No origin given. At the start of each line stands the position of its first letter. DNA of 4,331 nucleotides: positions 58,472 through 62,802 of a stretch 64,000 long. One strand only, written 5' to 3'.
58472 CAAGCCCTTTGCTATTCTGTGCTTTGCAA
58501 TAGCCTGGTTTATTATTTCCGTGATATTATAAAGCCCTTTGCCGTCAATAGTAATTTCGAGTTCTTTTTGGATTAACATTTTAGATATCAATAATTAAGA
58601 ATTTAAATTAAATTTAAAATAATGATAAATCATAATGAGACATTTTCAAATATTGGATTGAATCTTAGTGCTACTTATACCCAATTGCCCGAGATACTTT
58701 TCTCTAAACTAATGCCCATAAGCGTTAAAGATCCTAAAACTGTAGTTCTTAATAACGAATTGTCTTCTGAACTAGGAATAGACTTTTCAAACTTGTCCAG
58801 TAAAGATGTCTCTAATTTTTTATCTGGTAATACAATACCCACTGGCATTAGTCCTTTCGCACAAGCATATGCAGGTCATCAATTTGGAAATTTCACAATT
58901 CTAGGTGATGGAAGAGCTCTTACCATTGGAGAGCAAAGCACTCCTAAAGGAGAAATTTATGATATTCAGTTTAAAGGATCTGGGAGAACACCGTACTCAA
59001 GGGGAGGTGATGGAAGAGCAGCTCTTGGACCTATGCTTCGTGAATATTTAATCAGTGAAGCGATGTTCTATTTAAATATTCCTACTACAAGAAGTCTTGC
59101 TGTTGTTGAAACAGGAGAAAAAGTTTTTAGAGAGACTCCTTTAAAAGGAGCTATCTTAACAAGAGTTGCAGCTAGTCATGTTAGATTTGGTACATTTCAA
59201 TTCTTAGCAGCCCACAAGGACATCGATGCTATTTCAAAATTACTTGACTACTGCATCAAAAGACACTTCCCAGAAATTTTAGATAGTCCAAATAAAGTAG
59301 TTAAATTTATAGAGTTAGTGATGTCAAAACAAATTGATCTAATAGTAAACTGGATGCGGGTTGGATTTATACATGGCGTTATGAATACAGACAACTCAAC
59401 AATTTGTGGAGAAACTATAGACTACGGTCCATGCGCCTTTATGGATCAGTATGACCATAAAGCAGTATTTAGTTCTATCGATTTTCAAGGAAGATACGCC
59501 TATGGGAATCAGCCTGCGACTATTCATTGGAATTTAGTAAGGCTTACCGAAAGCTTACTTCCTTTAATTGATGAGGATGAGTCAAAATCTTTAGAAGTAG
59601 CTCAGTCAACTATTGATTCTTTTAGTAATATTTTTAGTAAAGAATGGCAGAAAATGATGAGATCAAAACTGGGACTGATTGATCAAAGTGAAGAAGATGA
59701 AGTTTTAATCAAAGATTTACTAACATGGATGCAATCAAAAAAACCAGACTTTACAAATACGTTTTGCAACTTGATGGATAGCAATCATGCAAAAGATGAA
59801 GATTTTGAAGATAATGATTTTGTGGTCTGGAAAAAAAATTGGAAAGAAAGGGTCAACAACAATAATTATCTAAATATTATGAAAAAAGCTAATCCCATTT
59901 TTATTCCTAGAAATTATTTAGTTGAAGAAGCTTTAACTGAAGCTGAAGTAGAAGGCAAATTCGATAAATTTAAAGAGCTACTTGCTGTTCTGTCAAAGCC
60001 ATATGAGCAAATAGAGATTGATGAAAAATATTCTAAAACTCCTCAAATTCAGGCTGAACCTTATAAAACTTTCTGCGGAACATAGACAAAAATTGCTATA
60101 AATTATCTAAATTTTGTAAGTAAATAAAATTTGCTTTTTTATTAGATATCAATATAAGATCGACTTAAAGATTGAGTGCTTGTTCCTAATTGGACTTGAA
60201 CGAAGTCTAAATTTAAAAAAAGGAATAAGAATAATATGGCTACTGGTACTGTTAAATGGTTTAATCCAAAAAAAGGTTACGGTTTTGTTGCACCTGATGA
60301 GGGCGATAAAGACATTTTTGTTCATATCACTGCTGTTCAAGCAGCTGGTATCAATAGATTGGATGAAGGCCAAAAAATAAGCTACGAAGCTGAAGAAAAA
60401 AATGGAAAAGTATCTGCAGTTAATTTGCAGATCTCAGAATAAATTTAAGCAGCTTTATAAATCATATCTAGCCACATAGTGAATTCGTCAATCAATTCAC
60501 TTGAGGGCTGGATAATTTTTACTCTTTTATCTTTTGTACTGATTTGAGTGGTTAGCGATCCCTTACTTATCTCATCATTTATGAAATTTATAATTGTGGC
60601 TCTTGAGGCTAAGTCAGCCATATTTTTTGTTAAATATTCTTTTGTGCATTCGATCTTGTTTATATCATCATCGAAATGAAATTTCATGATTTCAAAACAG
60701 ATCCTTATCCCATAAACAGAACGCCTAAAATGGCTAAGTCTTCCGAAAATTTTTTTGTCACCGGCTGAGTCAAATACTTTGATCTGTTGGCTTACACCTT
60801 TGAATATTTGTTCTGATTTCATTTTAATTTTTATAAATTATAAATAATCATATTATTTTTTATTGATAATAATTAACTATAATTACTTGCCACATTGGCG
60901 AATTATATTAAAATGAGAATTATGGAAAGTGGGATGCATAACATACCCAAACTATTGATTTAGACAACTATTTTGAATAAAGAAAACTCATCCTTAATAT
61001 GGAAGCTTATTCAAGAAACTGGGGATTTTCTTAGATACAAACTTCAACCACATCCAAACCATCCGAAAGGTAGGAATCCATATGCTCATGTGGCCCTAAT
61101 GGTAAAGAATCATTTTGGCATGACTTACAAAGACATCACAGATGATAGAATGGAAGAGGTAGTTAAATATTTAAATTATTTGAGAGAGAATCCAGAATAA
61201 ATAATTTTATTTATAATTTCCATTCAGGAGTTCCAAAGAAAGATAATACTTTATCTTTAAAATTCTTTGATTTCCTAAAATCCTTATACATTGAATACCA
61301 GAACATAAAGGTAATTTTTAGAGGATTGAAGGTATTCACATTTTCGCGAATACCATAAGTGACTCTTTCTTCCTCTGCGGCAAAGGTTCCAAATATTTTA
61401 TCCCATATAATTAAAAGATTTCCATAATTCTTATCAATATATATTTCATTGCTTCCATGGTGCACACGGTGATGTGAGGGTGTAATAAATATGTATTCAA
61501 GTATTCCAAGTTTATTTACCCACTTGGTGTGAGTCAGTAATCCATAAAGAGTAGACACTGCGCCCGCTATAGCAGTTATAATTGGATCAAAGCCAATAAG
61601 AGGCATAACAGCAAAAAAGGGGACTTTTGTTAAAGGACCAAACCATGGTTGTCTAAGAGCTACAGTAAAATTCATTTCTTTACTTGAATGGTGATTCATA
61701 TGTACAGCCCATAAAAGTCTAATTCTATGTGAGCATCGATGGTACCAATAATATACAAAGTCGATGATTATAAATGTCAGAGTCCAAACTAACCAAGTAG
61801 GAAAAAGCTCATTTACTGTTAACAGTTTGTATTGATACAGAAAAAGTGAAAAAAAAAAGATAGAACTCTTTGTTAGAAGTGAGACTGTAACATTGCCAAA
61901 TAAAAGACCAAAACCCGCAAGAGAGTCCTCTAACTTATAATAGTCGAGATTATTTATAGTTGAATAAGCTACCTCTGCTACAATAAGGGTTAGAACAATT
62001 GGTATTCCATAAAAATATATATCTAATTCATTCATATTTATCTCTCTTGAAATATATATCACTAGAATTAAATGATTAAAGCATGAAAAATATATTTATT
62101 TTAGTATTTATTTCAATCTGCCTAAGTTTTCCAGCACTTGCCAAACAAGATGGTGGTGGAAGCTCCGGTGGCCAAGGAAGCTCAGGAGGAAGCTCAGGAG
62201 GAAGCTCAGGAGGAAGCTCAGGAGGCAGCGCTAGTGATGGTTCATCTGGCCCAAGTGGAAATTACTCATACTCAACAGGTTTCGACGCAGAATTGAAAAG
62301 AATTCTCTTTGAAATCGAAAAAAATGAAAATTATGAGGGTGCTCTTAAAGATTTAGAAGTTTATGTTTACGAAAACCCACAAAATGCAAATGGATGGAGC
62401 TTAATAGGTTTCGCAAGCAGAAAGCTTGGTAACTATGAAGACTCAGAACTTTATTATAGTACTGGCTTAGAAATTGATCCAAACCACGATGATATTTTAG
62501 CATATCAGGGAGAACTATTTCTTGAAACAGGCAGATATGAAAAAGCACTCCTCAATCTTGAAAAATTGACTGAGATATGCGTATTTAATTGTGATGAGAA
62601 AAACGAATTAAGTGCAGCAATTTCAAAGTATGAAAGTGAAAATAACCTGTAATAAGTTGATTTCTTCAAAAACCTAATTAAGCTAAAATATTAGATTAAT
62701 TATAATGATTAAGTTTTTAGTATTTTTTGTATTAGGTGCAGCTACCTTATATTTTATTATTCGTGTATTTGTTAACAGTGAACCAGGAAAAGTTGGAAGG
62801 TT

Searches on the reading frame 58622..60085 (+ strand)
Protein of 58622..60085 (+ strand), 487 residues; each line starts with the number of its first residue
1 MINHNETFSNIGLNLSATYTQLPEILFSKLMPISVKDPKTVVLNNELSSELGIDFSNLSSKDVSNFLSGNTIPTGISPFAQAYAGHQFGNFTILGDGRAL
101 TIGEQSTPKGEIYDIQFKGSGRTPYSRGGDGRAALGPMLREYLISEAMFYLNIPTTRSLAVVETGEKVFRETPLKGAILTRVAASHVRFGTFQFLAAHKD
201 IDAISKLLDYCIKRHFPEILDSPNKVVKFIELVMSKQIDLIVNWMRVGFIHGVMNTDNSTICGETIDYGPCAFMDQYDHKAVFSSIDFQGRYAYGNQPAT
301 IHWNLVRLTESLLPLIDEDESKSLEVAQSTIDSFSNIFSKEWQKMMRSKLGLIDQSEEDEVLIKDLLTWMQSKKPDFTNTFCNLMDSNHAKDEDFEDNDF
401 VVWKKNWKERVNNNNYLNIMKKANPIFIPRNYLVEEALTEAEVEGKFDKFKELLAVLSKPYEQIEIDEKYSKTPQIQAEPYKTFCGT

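Call 85: search_protein_families(library=pfam, proteins=[window:58622-60085:+], max_evalue=0.00001)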
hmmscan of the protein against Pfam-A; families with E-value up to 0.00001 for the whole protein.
window:58622-60085:+ (487 aa): 1 family
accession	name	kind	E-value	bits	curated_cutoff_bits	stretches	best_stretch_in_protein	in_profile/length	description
PF02696.19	SelO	-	5.7e-114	381.9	22.8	1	13-456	5-464/466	Protein adenylyltransferase SelO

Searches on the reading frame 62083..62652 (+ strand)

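Call 85: search_protein_families(library=pfam, proteins=[window:62083-62652:+], max_evalue=0.00001)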
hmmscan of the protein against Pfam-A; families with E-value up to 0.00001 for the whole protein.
window:62083-62652:+ (189 aa): 4 families
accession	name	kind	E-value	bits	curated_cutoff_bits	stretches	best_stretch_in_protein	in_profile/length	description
PF07719.23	TPR_2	-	5.3e-11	42.2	27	0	102-135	1-34/34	Tetratricopeptide repeat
PF00515.34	TPR_1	-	3.2e-09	36.6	27.8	0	102-135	1-34/34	Tetratricopeptide repeat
PF13431.12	TPR_17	-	1.4e-08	34.8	24.4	0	124-156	1-33/34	Tetratricopeptide repeat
PF13181.12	TPR_8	-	2.3e-06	27.8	25.7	0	104-135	3-34/34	Tetratricopeptide repeat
